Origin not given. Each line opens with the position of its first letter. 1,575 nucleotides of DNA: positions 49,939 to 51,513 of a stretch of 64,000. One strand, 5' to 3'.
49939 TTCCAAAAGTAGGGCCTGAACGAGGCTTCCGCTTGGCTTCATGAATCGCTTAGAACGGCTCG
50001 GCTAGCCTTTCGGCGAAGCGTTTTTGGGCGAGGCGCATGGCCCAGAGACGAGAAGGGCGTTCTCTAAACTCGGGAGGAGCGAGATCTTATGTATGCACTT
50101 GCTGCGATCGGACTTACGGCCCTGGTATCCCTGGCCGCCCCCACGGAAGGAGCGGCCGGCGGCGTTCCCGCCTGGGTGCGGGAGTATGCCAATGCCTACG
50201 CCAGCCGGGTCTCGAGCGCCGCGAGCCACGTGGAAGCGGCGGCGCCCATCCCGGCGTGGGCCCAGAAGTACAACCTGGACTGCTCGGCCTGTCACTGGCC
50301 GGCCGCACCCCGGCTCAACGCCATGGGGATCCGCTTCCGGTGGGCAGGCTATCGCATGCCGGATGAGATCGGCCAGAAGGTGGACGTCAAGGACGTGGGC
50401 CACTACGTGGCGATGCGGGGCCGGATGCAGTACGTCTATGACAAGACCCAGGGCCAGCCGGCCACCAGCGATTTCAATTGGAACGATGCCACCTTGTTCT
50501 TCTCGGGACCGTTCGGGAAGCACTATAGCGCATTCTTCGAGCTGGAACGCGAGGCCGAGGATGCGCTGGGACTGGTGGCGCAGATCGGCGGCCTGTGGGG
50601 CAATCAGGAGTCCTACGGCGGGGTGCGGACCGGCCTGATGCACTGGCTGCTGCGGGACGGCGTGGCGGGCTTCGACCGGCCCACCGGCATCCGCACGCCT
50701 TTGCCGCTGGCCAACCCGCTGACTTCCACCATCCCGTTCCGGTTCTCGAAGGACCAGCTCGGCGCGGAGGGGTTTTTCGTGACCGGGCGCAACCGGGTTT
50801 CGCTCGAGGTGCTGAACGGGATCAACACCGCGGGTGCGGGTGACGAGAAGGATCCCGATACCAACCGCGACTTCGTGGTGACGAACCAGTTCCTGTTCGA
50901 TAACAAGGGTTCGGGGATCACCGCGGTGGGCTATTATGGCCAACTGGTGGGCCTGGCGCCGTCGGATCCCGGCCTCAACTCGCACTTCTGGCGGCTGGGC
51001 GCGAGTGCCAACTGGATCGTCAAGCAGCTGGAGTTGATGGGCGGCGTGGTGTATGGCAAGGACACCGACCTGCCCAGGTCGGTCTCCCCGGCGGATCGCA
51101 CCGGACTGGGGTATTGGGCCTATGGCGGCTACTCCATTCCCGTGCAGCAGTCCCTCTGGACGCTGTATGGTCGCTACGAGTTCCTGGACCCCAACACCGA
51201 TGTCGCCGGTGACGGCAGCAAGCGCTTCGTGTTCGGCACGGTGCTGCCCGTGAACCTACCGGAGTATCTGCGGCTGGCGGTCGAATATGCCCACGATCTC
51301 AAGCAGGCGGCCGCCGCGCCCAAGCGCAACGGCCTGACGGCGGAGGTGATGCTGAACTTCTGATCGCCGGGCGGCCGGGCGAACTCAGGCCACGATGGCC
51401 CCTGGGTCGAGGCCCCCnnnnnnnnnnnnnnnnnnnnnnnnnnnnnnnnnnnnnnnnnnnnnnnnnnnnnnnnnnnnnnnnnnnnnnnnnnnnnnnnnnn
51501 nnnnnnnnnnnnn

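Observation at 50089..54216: Locus B: Cyc2-like fused cytochrome-porin followed by an anchored octaheme cytochrome and an NrfC/NrfD quinone module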

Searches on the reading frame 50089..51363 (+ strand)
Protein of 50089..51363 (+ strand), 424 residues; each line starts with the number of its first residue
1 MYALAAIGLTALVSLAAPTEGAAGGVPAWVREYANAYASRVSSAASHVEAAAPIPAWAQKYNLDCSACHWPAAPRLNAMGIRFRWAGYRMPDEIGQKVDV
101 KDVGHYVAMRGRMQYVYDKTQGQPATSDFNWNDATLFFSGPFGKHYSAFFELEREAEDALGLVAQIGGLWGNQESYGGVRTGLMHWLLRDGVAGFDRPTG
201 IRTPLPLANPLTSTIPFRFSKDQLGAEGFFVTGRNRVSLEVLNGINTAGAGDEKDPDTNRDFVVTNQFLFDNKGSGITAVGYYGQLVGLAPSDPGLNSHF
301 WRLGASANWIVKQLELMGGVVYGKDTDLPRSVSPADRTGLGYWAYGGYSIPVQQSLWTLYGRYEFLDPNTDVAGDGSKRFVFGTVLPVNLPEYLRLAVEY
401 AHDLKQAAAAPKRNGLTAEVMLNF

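Call 3: search_protein_families(library=pfam, proteins=[window:50089-51363:+], max_evalue=0.01)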
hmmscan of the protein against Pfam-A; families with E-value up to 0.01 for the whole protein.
window:50089-51363:+ (424 aa): 0 families

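Call 4: search_protein_families(library=ncbifam, proteins=[window:50089-51363:+], max_evalue=0.01)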
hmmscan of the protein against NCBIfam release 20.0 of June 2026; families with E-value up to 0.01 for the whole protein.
window:50089-51363:+ (424 aa): 0 families

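Call 5: find_homologous_proteins(query=window:50089-51363:+)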
Query window:50089-51363:+ (424 aa): 307 proteins with E <= 0.001 among 8000 candidates; the best 120 are listed.
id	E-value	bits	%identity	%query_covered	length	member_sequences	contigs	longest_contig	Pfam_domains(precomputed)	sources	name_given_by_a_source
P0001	2.1e-269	912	92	100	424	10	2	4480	-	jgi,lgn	jgi:hypothetical protein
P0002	2.8e-214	730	74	100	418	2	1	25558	-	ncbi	-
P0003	1.4e-208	711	72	100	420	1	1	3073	-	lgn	-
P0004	2.8e-207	707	71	100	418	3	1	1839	-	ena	-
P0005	9.0e-206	702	71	100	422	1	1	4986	-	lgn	-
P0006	5.0e-203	693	70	100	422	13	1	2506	-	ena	-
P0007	5.9e-163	561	62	94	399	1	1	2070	-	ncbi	ncbi:MAG: hypothetical protein ACE5JI_18705 [Acidobacteriota bacterium]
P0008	2.8e-159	549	61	98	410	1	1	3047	-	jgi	-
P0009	2.4e-156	539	60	97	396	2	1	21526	-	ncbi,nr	ncbi:MAG TPA: hypothetical protein VLB49_02820 [Gemmatimonadales bacterium]|nr:hypothetical protein 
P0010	2.4e-155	536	57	100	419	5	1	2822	-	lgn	-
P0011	5.7e-154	532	55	100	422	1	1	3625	-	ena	-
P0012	6.6e-154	531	55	100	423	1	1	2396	-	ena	-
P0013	7.1e-154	531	60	93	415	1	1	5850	-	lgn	-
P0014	1.6e-153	530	55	98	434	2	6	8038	-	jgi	jgi:hypothetical protein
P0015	8.0e-153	528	55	99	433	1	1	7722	-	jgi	jgi:hypothetical protein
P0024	5.0e-146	505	57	95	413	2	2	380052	-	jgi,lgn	jgi:hypothetical protein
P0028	2.6e-144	500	59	88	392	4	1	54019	-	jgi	jgi:hypothetical protein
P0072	1.6e-125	438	52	91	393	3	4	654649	-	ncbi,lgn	-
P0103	1.0e-119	419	50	88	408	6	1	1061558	-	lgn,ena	-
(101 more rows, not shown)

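Call 7: find_encoding_contigs(protein=P0024, flank=8000, max_places=2)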
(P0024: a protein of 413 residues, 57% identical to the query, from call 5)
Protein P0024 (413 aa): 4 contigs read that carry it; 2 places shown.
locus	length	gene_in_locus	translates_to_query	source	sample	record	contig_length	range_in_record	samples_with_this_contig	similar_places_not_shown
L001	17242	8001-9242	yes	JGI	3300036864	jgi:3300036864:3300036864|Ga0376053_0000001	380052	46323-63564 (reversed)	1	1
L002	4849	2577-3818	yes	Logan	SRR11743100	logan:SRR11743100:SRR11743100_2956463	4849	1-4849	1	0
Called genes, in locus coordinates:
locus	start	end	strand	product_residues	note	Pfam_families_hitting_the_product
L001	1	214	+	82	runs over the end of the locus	-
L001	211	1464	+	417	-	PF02321:OEP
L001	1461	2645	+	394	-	PF25989:YknX_C (faint), PF25919:BSH_CusB, PF25973:BSH_CzcB, PF25869:3HB_CusB, PF25954:Beta-barrel_RND_2, PF25967:RND-MFP_C, PF25975:CzcB_C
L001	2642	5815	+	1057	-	PF00873:ACR_tran, PF03176:MMPL (weak)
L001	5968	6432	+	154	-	PF00355:Rieske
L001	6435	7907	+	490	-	PF00033:Cytochrome_B, PF14358:DUF4405 (weak), PF13631:Cytochrom_B_N_2, PF00032:Cytochrom_B_C, PF00034:Cytochrom_C, PF13442:Cytochrome_CBB3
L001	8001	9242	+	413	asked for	-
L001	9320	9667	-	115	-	PF13442:Cytochrome_CBB3, PF00034:Cytochrom_C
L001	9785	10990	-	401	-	PF00083:Sugar_tr, PF07690:MFS_1, PF13347:MFS_2 (faint), PF07690:MFS_1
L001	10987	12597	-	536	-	PF00528:BPD_transp_1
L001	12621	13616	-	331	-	PF00005:ABC_tran, PF13304:AAA_21 (faint), PF08402:TOBE_2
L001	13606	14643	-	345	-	PF13531:SBP_bac_11, PF01547:SBP_bac_1, PF13416:SBP_bac_8, PF13343:SBP_bac_6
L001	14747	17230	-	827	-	PF02585:PIG-L, PF10633:NPCBM_assoc (faint)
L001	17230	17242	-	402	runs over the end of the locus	PF01979:Amidohydro_1, PF07969:Amidohydro_3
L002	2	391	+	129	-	?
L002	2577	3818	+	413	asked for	-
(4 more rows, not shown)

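Call 8: find_encoding_contigs(protein=P0072, flank=8000, max_places=2)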
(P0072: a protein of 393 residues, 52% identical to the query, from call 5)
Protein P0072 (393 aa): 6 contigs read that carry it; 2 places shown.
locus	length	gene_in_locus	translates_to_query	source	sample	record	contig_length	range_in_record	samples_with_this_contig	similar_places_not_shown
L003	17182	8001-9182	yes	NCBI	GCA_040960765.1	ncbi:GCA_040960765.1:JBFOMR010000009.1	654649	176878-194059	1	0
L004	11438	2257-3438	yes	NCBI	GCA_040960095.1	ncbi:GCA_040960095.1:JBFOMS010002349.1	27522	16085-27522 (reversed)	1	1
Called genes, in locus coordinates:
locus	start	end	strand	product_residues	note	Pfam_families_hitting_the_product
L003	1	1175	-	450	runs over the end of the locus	PF00072:Response_reg, PF00158:Sigma54_activat, PF14532:Sigma54_activ_2, PF07728:AAA_5 (weak), PF25601:AAA_lid_14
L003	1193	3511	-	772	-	PF02743:dCache_1, PF00989:PAS, PF08448:PAS_4 (weak), PF13426:PAS_9 (weak), PF00512:HisKA, PF02518:HATPase_c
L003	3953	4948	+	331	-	PF12838:Fer4_7 (weak), PF13237:Fer4_10 (weak), PF13247:Fer4_11, PF00037:Fer4 (weak), PF12797:Fer4_2 (weak), PF12837:Fer4_6 (weak), PF12838:Fer4_7 (weak), PF13187:Fer4_9 (weak), +3 more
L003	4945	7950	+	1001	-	PF03916:NrfD, PF00034:Cytochrom_C, PF13442:Cytochrome_CBB3, PF00034:Cytochrom_C, PF13442:Cytochrome_CBB3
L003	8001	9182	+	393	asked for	-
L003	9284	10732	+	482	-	-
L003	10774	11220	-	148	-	-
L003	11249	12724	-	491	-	PF09699:Paired_CXXCH_1 (faint), PF14522:Cytochrome_C7 (faint), PF22113:Mtrc-MtrF_II-IV_dom (faint)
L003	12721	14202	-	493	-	-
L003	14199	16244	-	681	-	PF02085:Cytochrom_CIII (faint), PF14522:Cytochrome_C7 (faint), PF14537:Cytochrom_c3_2 (faint)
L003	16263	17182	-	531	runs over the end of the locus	PF14522:Cytochrome_C7 (faint), PF14537:Cytochrom_c3_2 (faint), PF22113:Mtrc-MtrF_II-IV_dom (weak), PF13435:Cytochrome_C554 (weak), PF09699:Paired_CXXCH_1 (weak)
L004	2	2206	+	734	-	?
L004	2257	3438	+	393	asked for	-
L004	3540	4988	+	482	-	-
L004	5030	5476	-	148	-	-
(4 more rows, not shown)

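Call 9: find_encoding_contigs(protein=P0103, flank=8000, max_places=2)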
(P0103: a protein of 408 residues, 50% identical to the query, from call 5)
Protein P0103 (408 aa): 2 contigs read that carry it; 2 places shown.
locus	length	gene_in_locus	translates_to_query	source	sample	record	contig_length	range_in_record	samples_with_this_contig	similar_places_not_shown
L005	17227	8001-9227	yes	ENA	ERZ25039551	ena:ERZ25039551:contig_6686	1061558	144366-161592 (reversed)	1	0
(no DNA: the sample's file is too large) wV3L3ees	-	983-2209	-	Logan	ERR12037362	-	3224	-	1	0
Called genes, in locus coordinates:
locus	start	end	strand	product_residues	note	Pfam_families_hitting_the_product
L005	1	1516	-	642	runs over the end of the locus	PF01156:IU_nuc_hydro, PF02737:3HCDH_N, PF00725:3HCDH (weak)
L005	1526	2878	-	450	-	PF08534:Redoxin, PF00578:AhpC-TSA, PF13905:Thioredoxin_8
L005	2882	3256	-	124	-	-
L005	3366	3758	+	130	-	PF07366:SnoaL (weak), PF12680:SnoaL_2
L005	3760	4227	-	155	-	-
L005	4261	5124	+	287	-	PF12849:PBP_like_2, PF13531:SBP_bac_11, PF12727:PBP_like (weak)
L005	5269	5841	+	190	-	PF07813:LTXXQ (weak)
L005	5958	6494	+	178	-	PF00355:Rieske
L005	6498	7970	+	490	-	PF00033:Cytochrome_B, PF14358:DUF4405 (weak), PF13631:Cytochrom_B_N_2, PF00032:Cytochrom_B_C, PF02433:FixO (faint), PF13442:Cytochrome_CBB3, PF00034:Cytochrom_C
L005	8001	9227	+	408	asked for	-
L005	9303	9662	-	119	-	PF00034:Cytochrom_C, PF13442:Cytochrome_CBB3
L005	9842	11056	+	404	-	-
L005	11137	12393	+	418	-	PF00324:AA_permease, PF13520:AA_permease_2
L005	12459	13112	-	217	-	PF01569:PAP2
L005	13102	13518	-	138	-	PF02641:DUF190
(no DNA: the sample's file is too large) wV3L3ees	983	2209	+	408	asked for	-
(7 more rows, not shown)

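Call 18: predict_structure(alignment_id=A1)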
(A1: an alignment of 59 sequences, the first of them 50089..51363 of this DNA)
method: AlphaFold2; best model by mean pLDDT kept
length: 424 residues; sequences in the alignment: 59
mean_pLDDT: 86.9   pTM: 0.81
mean pLDDT of the five models: 86.9, 86.5, 85.9, 85.0, 84.7
residues with pLDDT >= 90: 278; 70-90: 90; 50-70: 32; < 50: 24
segments of 3 or more residues with pLDDT < 50: 1-3, 16-23, 41-52
pLDDT, mean of each block of 10 residues (from residue 1): 53 50 58 66 42 58 81 88 93 90 86 97 97 92 93 86 95 96 87 84 95 95 95 97 93 82 97 96 95 94 97 96 96 90 97 90 97 94 87 86 90 97 85
secondary structure, 60 per line:
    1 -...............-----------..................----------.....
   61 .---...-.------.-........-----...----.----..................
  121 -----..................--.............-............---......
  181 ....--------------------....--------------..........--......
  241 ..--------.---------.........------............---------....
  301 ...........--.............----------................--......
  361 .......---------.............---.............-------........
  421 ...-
elements in order: H2-16 H28-45 H56-61 H78-85 H103-106 E107-120 E126-143 E146-155 E160-171 E175-184 H205-208 E223-232 E235-242 E261-269 E276-287 E297-311 E314-326 E337-352 E355-367 E377-389 E393-405 E413-423

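Call 23: find_encoding_contigs(protein=P0002, flank=10000, max_places=1)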
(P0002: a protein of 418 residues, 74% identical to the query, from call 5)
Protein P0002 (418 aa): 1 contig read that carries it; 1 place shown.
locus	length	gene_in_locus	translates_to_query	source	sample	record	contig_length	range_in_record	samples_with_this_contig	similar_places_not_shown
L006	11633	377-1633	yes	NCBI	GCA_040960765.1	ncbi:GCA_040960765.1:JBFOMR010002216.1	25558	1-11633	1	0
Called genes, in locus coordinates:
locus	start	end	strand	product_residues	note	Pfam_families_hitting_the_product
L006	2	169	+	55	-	?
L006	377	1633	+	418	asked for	-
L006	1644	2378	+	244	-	PF09699:Paired_CXXCH_1 (faint), PF14522:Cytochrome_C7 (faint), PF14537:Cytochrom_c3_2 (faint)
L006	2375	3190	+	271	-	PF12797:Fer4_2 (weak), PF12838:Fer4_7, PF13187:Fer4_9 (weak), PF13237:Fer4_10 (weak), PF13247:Fer4_11, PF12838:Fer4_7 (weak), PF00037:Fer4 (weak), PF12837:Fer4_6 (weak), +4 more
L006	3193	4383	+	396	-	PF03916:NrfD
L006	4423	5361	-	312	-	PF07676:PD40, PF26549:Tricorn_N (faint)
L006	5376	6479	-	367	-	PF02369:Big_1 (faint)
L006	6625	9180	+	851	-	PF03704:BTAD, PF26550:Tricorn_2nd (faint), PF07676:PD40, PF26549:Tricorn_N (weak)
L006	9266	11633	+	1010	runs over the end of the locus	PF13620:CarboxypepD_reg, PF13715:CarbopepD_reg_2 (weak), PF25183:OMP_b-brl_4, PF00593:TonB_dep_Rec_b-barrel (weak), PF25183:OMP_b-brl_4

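Call 24: find_encoding_contigs(protein=P0009, flank=10000, max_places=1)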
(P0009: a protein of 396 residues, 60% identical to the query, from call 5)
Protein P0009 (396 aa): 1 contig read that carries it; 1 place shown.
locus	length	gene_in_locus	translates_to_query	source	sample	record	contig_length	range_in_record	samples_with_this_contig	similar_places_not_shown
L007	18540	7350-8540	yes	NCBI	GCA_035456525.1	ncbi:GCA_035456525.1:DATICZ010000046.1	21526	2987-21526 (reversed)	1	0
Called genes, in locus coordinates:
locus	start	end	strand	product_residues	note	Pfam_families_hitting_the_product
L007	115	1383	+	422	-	PF02085:Cytochrom_CIII (faint), PF03264:Cytochrom_NNT (faint), PF09699:Paired_CXXCH_1 (faint), PF14522:Cytochrome_C7 (faint), PF14537:Cytochrom_c3_2 (faint), PF22113:Mtrc-MtrF_II-IV_dom (faint)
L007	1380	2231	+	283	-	PF01292:Ni_hydr_CYTB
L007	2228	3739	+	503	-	-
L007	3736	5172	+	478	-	PF14522:Cytochrome_C7 (faint), PF09699:Paired_CXXCH_1 (faint)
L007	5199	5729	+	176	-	PF00355:Rieske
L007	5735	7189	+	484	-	PF00033:Cytochrome_B, PF13631:Cytochrom_B_N_2, PF00032:Cytochrom_B_C, PF02433:FixO (faint), PF00034:Cytochrom_C, PF13442:Cytochrome_CBB3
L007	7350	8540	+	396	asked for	-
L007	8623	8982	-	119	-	PF13442:Cytochrome_CBB3, PF00034:Cytochrom_C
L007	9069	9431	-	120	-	PF13442:Cytochrome_CBB3, PF00034:Cytochrom_C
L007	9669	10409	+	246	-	PF14522:Cytochrome_C7 (faint), PF09699:Paired_CXXCH_1 (faint), PF14537:Cytochrom_c3_2 (faint)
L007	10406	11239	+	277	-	PF13187:Fer4_9 (faint), PF12797:Fer4_2 (weak), PF12838:Fer4_7, PF13237:Fer4_10 (weak), PF13247:Fer4_11, PF12837:Fer4_6 (weak), PF00037:Fer4 (weak), PF12838:Fer4_7 (weak), +6 more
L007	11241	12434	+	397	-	PF03916:NrfD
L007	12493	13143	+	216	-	-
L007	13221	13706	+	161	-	PF00011:HSP20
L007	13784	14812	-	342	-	PF00881:Nitroreductase (faint)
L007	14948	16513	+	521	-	-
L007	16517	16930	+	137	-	-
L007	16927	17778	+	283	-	-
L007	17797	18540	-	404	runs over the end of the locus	-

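Call 25: find_encoding_contigs(protein=P0028, flank=10000, max_places=1)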
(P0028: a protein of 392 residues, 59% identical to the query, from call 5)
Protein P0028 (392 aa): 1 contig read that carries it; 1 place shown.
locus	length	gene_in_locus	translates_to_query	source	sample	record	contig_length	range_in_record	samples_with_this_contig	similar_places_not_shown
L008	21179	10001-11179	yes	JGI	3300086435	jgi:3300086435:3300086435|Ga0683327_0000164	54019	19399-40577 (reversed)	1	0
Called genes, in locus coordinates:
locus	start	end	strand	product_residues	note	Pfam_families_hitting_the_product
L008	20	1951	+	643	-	PF01590:GAF (weak), PF13185:GAF_2, PF00989:PAS (faint), PF00512:HisKA, PF02518:HATPase_c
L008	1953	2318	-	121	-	-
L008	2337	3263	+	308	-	PF00583:Acetyltransf_1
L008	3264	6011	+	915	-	PF00330:Aconitase, PF00694:Aconitase_C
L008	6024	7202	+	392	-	PF25852:DUF6242_C (faint), PF14870:PSII_BNR (faint), PF02012:BNR (faint), PF15902:Sortilin-Vps10 (weak)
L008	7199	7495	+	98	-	-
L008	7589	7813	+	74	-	PF11127:YgaP-like_TM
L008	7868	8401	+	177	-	PF00355:Rieske (weak)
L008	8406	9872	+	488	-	PF00033:Cytochrome_B, PF14358:DUF4405 (weak), PF13631:Cytochrom_B_N_2, PF00032:Cytochrom_B_C, PF02433:FixO (faint), PF00034:Cytochrom_C, PF13442:Cytochrome_CBB3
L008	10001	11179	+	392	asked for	-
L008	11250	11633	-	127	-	PF00034:Cytochrom_C, PF13442:Cytochrome_CBB3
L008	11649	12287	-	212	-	PF13442:Cytochrome_CBB3 (faint)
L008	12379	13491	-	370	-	PF27233:MJ0711_N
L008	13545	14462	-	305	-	PF00582:Usp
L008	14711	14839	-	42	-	-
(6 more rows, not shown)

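Call 26: search_solved_structures(query=A1, max_evalue=10)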
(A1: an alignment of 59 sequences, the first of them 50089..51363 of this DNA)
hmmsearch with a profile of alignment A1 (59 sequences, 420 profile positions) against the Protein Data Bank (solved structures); distinct sequences matched with E-value up to 10: 3.
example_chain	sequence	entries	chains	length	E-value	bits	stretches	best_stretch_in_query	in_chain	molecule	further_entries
7yvv_A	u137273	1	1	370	1.1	11.2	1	215-287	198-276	4-hydroxyphenylpyruvate dioxygenase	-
2k3r_A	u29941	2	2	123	1.8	10.5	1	31-92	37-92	Ribonuclease P protein component 4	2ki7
1x0t_A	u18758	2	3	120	1.8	10.5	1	23-86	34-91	Ribonuclease P protein component 4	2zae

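Call 28: find_related_loci(query=A1, collection=genome_contigs, flank=10000)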
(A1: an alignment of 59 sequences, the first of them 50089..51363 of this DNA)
Query A1 (424 aa) in genome_contigs; peptide patterns used: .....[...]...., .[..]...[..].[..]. (x = any residue, [..] = any of these).
127 stretches matched a pattern; 97 encode a relative of the query (tblastn E <= 1e-3); the best 80 are kept; 80 distinct loci.
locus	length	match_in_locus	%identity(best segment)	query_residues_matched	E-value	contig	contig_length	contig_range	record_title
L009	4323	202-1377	68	1-394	0e+0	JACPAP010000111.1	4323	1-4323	MAG: Gemmatimonadetes bacterium isolate NC_groundwater_234_Ag_S-0.2um_69_9 S5_GD2017_2_S2_scaffold_28192, whole genome s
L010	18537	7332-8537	59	9-424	8e-157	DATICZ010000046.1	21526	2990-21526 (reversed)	MAG TPA_asm: Gemmatimonadales bacterium isolate SMAG_U16330 k141_1630413, whole genome shotgun sequence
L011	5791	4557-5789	57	1-416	5e-155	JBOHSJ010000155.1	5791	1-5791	MAG: Gemmatimonadales bacterium isolate SC-S_metawrap_bin.80 k127_552487, whole genome shotgun sequence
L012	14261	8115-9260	60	52-424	9e-153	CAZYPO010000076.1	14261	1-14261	MAG TPA_asm: uncultured Gemmatimonas sp. isolate SRP119689_co1_89 genome assembly, contig: NODE_6091_length_14261_cov_19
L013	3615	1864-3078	59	7-424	6e-159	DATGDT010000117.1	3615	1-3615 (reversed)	MAG TPA_asm: Gemmatimonadales bacterium isolate SMAG_U9681 k141_678745, whole genome shotgun sequence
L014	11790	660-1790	59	45-424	2e-151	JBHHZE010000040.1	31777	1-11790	MAG: Gemmatimonadales bacterium isolate Maj_1_bin.59 NODE_534_length_31777_cov_8.017023, whole genome shotgun sequence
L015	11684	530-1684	57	51-424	3e-147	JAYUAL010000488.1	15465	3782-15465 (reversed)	MAG: Gemmatimonadales bacterium isolate GFS_6476 GFS_6476_487, whole genome shotgun sequence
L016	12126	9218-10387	55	45-424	3e-142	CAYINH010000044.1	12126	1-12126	MAG TPA_asm: uncultured Gemmatimonadaceae bacterium isolate ERP119705_co25_332 genome assembly, contig: NODE_4298_length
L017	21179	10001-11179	55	42-424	2e-142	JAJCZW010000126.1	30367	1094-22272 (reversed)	MAG: Gemmatimonadota bacterium isolate OFTM291 OFTM291_125, whole genome shotgun sequence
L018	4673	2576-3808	53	27-424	1e-141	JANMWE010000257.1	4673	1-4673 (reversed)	MAG: Gemmatimonadota bacterium isolate OTE_88_metabat_382 OTE_88_k141_3048288, whole genome shotgun sequence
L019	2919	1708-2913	55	4-406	5e-145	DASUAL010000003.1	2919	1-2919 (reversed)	MAG TPA_asm: Gemmatimonadales bacterium isolate SMAG_U2494 k141_1348630, whole genome shotgun sequence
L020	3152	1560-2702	55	54-424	3e-140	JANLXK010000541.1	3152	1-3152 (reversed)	MAG: Gemmatimonadota bacterium isolate OTE_20_concoct_375_sub OTE_20_k141_4635083, whole genome shotgun sequence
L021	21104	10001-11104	56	54-424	7e-133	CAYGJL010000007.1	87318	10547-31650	MAG TPA_asm: uncultured Gemmatimonadaceae bacterium isolate ERP113451_co5_307 genome assembly, contig: NODE_43_length_87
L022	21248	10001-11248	52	1-424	1e-132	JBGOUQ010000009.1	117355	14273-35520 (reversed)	MAG: Gemmatimonadota bacterium isolate OBJ_0618_7090110_135 k141_1691328_length_117355_cov_133.6273, whole genome shotgu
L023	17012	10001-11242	53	12-424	2e-131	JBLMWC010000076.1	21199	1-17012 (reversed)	MAG: Bacillota bacterium isolate MAG294 PRJNA960887_bin16_renamed_75, whole genome shotgun sequence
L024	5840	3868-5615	54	36-424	9e-128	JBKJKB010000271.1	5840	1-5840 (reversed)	MAG: Gemmatimonadaceae bacterium isolate ant_bin.225 k117_1884051, whole genome shotgun sequence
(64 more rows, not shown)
